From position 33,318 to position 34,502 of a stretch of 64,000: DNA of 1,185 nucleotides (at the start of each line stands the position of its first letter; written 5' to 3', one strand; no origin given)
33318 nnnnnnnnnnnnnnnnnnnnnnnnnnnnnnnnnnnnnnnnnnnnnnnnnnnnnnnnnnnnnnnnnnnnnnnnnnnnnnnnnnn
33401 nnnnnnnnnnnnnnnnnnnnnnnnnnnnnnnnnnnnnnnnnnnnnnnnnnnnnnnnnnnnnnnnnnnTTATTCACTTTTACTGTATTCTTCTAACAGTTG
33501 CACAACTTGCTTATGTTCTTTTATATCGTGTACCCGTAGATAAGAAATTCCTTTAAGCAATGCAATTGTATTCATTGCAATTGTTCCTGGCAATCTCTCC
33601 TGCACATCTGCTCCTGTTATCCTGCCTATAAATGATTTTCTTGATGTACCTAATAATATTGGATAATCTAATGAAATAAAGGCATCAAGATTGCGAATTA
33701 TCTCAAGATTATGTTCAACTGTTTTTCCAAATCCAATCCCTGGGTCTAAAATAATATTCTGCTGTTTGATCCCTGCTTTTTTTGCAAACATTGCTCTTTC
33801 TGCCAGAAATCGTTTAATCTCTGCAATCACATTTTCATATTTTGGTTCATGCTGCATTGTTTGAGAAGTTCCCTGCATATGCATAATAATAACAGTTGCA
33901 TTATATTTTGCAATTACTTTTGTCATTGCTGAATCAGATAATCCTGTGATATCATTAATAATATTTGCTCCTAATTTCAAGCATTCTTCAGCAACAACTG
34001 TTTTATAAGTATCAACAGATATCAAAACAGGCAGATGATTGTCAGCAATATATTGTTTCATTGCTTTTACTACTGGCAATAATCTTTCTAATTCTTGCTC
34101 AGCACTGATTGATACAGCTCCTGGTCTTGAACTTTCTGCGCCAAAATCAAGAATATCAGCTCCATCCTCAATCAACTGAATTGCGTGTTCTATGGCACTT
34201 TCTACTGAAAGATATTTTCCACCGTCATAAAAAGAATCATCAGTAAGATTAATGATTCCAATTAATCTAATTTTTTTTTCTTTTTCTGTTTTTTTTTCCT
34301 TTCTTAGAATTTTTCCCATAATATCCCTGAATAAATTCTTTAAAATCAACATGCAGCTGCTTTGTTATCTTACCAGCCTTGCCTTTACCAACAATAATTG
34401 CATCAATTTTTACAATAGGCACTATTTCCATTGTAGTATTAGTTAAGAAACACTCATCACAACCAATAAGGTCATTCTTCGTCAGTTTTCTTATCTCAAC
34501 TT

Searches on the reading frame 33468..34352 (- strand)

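Call 13: search_protein_families(library=pfam, proteins=[window:33468-34352:-])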
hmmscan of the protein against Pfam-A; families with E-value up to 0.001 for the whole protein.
window:33468-34352:- (294 aa): 1 family
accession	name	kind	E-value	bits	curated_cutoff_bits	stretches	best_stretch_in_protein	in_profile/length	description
PF00809.28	Pterin_bind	-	3.8e-85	285.8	25.5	1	31-275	1-244/244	Pterin binding enzyme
